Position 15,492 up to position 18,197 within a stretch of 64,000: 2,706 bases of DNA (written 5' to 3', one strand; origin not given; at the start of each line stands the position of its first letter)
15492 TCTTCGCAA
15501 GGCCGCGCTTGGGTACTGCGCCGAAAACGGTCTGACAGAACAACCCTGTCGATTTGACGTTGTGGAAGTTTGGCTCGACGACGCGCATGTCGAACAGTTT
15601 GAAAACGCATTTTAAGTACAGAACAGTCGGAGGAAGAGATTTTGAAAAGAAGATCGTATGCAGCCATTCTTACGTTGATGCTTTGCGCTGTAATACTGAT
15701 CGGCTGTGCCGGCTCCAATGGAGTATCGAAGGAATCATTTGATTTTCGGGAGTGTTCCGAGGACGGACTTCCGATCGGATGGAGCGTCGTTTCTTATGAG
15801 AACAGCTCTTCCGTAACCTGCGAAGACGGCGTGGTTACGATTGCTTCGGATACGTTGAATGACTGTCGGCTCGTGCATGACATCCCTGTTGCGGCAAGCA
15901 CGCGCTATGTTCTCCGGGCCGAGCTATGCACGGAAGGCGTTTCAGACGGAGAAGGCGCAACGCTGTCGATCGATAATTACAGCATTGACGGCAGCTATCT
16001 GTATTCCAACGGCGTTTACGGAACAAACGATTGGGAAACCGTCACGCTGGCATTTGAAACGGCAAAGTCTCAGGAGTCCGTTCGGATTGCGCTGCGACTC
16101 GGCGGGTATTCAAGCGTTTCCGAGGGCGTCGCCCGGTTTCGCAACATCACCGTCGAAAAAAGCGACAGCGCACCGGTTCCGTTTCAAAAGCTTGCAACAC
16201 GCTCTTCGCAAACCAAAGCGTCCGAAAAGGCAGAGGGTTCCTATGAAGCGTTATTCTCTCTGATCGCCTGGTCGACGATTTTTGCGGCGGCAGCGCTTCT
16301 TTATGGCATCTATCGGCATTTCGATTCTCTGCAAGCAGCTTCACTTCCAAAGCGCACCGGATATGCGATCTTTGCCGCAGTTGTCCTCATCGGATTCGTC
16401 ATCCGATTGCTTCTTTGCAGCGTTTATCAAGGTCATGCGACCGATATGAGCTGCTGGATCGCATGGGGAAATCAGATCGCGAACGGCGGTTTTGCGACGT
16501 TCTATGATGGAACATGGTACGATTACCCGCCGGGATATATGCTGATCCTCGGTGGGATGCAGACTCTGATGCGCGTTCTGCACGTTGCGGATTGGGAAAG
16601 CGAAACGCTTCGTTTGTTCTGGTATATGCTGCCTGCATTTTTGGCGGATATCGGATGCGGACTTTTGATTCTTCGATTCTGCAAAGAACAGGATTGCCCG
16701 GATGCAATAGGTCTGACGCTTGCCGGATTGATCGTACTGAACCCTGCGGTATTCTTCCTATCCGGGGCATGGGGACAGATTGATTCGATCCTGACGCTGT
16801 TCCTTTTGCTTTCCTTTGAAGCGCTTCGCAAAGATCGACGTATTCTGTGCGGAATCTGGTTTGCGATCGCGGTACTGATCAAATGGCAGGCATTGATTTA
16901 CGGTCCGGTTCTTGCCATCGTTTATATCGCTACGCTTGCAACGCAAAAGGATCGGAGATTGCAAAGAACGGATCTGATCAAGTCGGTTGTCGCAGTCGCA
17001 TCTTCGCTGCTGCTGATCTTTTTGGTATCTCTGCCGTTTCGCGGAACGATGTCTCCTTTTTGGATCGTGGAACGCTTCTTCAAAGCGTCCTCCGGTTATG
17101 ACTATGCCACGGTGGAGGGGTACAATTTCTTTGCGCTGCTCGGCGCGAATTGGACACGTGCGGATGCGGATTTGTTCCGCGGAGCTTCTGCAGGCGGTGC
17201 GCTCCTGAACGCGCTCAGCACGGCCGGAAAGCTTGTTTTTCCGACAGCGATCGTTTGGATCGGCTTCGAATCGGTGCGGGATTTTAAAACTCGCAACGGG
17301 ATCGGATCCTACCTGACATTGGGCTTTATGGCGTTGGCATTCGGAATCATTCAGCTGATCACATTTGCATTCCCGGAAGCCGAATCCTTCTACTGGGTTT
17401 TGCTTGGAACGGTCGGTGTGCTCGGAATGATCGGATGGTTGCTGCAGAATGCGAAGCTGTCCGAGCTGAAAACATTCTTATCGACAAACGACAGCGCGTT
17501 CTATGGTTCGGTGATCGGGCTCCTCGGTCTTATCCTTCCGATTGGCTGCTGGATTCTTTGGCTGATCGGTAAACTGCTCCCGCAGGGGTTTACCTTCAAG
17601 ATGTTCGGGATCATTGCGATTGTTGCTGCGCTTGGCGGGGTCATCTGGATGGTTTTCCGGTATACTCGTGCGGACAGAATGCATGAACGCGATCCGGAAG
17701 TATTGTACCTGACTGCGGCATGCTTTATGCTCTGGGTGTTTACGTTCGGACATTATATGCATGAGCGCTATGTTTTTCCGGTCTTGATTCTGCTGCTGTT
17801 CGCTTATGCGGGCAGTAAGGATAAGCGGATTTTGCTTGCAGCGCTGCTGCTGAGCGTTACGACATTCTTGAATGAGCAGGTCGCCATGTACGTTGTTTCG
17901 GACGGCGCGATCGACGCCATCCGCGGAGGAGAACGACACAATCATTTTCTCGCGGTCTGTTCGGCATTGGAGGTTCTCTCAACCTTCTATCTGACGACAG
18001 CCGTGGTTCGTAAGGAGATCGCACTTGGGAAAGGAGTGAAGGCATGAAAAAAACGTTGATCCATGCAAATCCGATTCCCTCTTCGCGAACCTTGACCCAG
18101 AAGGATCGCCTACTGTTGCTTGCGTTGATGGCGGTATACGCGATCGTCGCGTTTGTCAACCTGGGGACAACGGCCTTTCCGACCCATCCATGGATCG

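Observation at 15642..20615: Three-gene lipid-carrier glycosylation module (two lectin-decorated GT-C enzymes plus GtrA) between yraN and comM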

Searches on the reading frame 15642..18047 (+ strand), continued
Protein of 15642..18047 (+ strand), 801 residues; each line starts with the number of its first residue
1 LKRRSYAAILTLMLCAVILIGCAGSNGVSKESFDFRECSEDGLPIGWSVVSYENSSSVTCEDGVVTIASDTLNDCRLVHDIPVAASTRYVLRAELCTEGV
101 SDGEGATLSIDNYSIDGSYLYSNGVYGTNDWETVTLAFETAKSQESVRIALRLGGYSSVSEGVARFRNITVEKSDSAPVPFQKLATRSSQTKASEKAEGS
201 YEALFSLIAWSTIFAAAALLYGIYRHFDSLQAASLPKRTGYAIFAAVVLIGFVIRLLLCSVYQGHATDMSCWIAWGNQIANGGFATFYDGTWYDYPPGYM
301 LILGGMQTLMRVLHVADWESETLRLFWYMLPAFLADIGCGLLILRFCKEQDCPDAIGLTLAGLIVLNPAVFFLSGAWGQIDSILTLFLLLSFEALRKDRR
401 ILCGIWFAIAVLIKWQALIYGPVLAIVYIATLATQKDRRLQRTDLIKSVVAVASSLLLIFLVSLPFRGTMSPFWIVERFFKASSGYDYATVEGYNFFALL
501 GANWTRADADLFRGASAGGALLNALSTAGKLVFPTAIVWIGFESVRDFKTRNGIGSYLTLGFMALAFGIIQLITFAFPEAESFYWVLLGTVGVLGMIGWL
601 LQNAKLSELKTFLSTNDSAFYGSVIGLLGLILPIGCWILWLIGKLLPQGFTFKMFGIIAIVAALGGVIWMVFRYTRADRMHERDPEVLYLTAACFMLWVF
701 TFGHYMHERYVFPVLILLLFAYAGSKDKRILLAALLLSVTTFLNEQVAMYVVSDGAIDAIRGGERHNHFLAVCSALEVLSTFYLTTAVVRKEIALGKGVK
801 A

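Call 47: find_encoding_contigs(protein=P0043, flank=8000, max_places=2)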
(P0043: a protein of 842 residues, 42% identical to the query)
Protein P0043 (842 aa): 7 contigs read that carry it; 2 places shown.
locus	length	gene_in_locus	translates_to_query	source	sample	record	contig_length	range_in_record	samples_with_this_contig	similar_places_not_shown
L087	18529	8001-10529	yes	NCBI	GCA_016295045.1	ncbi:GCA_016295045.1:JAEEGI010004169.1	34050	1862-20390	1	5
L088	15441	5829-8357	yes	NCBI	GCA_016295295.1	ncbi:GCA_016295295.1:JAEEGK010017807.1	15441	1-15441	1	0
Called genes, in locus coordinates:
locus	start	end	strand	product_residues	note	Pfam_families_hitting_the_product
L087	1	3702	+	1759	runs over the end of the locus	PF02811:PHP (weak), PF00404:Dockerin_1 (weak)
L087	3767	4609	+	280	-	PF01337:Barstar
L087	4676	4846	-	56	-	PF01165:Ribosomal_S21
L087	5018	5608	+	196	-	PF00265:TK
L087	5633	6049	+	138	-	PF07784:DUF1622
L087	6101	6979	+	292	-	PF03193:RsgA_GTPase (faint), PF01926:MMR_HSR1, PF02421:FeoB_N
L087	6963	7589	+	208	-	PF01351:RNase_HII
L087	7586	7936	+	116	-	PF04471:Mrr_cat (weak), PF08378:NERD (weak), PF02021:UPF0102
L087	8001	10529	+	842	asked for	-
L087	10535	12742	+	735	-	PF13231:PMT_2, PF02366:PMT, PF16192:PMT_4TMC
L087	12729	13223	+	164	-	PF04138:GtrA_DPMS_TM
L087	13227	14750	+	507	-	PF13541:ChlI, PF00158:Sigma54_activat (weak), PF00493:MCM, PF01078:Mg_chelatase, PF07728:AAA_5, PF13335:Mg_chelatase_C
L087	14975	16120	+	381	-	PF02481:DNA_processg_A, PF18306:LDcluster4 (faint)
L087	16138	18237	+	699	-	PF01751:Toprim, PF01131:Topoisom_bac, PF01396:Zn_ribbon_Top1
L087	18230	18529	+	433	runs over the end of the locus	PF00890:FAD_binding_2 (faint), PF01134:GIDA, PF13450:NAD_binding_8 (faint)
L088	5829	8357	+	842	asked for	-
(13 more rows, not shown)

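Call 80: search_protein_representatives(alignment_id=A1)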
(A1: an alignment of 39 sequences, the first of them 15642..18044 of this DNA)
Query: 39 sequences, 823 profile positions. Proteins with E-value up to 0.001 (for the whole library): 7027; up to 1e-10: 3358; up to 1e-30: 814. The best 150 are listed.
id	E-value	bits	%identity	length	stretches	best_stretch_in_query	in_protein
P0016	0.0e+00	1141.5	-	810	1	2-801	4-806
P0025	0.0e+00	1124.1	-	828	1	2-813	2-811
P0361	0.0e+00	1058.3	-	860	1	2-820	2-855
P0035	9.9e-298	1006.3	-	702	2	4-513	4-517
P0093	2.2e-271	919.1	-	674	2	1-512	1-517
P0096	2.0e-257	873.0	-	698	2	17-513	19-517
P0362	2.1e-250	849.7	-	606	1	2-574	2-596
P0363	2.9e-250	849.3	-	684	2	3-510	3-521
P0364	1.2e-246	837.2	-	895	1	5-818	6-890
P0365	7.1e-245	831.4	-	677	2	4-513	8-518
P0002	2.1e-224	763.7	-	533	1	271-798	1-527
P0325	1.3e-178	612.3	-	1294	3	7-512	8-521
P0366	1.3e-176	605.6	-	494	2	210-513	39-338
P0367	2.3e-160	551.9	-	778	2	7-513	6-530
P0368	8.4e-152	523.6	-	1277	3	1-510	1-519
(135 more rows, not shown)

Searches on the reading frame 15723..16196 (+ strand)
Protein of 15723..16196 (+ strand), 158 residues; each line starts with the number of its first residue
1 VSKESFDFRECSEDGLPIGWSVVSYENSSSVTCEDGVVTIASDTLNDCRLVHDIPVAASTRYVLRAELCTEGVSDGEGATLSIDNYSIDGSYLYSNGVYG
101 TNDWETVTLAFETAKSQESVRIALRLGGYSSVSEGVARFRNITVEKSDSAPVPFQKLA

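Call 66: search_protein_families(library=pfam, proteins=[window:15723-16196:+], max_evalue=10)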
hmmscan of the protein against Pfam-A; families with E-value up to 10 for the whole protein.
window:15723-16196:+ (158 aa): 2 families
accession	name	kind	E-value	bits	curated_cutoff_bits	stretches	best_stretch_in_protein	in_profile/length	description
PF22637.2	CBM_4_9_1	-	0.0019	18.9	27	1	28-142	37-146/148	BppA domain 1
PF18329.7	SGBP_B_XBD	-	0.22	12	26.4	1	95-117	119-142/186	Surface glycan-binding protein B xyloglucan binding domain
